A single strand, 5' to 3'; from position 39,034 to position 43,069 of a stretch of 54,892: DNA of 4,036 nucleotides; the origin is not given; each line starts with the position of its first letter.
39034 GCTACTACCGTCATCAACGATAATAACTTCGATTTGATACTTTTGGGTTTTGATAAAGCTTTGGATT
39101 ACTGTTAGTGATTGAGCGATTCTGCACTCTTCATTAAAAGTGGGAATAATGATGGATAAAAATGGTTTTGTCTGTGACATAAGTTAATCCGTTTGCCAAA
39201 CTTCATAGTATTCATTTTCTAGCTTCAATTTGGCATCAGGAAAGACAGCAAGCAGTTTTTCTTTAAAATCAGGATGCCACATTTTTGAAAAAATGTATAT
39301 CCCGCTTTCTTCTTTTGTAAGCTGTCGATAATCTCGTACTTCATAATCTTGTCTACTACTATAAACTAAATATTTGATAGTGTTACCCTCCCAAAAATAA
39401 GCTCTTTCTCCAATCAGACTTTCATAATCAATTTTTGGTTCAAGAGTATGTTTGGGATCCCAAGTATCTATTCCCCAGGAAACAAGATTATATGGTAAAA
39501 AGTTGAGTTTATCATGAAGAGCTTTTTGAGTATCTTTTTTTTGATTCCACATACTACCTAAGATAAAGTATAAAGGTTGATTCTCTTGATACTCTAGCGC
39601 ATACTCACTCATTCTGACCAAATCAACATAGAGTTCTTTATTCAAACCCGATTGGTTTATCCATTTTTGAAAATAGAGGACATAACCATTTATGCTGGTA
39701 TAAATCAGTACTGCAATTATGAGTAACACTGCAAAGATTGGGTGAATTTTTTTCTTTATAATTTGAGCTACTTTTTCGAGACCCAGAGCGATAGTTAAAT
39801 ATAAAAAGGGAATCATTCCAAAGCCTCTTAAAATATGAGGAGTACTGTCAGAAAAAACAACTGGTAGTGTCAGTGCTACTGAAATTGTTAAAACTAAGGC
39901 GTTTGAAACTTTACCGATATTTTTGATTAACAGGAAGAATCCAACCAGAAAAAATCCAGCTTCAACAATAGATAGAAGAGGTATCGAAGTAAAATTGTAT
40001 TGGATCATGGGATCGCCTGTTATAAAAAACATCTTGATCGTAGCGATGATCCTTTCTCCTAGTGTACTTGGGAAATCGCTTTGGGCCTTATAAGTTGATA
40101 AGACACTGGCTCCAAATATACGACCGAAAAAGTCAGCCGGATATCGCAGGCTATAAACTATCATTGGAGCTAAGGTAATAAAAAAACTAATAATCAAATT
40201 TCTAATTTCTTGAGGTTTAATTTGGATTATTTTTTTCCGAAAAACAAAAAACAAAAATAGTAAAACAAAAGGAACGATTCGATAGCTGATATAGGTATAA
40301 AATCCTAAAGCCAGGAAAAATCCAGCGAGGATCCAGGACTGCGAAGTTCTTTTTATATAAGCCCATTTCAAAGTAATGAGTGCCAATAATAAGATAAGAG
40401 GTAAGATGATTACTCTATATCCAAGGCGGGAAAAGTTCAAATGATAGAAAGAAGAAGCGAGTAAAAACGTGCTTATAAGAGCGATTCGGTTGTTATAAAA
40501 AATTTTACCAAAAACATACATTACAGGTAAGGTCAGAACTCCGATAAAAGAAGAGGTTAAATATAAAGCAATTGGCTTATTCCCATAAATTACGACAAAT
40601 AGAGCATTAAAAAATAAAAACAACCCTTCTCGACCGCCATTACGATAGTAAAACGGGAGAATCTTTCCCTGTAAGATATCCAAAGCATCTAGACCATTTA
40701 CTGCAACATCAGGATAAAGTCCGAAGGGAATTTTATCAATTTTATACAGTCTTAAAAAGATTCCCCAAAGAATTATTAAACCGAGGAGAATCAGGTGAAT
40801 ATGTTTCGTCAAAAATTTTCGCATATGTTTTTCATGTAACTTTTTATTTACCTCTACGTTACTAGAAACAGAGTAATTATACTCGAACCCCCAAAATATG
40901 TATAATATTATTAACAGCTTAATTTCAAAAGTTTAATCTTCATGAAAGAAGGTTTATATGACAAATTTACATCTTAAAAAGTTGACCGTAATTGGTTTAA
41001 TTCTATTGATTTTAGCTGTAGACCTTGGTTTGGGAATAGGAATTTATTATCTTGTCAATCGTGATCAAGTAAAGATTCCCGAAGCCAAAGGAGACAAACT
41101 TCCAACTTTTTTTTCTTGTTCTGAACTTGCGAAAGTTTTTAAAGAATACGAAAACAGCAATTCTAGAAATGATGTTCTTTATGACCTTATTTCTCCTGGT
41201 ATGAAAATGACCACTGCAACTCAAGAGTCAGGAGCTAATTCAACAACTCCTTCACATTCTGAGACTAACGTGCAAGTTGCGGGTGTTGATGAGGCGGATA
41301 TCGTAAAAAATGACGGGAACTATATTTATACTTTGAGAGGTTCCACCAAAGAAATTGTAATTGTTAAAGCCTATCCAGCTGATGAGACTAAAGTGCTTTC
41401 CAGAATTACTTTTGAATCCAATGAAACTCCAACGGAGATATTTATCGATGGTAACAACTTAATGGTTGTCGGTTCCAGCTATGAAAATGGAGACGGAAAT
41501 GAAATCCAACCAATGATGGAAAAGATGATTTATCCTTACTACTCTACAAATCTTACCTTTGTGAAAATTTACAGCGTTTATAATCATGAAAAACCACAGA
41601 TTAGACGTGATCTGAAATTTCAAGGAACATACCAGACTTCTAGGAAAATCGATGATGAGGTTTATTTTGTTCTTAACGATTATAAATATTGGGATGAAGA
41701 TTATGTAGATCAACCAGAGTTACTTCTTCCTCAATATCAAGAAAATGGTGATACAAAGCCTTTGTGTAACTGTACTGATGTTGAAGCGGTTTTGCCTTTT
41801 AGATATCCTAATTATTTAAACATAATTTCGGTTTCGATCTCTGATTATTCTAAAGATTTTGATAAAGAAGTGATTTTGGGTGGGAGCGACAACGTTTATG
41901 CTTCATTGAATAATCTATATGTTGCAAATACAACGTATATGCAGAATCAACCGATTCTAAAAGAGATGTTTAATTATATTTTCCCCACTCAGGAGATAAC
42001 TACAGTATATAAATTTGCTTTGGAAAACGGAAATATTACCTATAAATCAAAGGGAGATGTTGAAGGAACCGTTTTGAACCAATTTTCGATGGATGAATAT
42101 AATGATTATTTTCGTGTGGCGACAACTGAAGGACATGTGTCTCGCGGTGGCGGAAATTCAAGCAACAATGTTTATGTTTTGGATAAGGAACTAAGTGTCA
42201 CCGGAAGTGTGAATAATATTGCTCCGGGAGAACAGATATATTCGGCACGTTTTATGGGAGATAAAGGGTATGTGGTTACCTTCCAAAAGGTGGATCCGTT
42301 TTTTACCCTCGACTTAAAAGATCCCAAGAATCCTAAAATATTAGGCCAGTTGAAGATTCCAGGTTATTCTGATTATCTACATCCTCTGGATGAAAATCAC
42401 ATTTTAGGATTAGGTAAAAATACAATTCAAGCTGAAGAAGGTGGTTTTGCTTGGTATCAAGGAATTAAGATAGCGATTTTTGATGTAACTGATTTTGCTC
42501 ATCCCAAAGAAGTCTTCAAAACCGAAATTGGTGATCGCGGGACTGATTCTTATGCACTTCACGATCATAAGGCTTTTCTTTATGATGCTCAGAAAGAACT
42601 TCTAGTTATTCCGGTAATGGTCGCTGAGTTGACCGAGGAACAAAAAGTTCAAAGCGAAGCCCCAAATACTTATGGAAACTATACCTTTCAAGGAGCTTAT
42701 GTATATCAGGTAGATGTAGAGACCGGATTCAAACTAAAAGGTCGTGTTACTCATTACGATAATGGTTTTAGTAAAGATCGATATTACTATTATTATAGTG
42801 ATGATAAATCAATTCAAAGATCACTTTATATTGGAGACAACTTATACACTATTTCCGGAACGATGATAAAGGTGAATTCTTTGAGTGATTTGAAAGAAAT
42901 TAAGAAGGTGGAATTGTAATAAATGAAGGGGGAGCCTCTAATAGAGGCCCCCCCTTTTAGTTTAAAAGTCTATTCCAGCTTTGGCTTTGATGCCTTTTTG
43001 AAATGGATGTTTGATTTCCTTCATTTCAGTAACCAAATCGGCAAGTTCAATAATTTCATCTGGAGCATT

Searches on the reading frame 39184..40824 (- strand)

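Call 8: search_protein_families(library=pfam, proteins=[window:39184-40824:-], max_evalue=0.001)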
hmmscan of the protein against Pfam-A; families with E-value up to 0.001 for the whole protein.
window:39184-40824:- (546 aa): 1 family
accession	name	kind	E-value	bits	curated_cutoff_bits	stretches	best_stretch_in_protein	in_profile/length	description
PF13231.12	PMT_2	-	1.9e-07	31.9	26.1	1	70-220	7-156/160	Dolichyl-phosphate-mannose-protein mannosyltransferase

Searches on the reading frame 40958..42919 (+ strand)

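Call 8: search_protein_families(library=pfam, proteins=[window:40958-42919:+], max_evalue=0.001)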
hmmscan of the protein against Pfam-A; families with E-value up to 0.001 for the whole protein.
window:40958-42919:+ (653 aa): 1 family
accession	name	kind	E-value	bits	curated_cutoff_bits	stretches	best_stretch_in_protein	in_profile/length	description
PF09826.15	Beta_propel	-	1.2e-164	549.2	22.4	1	100-645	1-495/495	Beta propeller domain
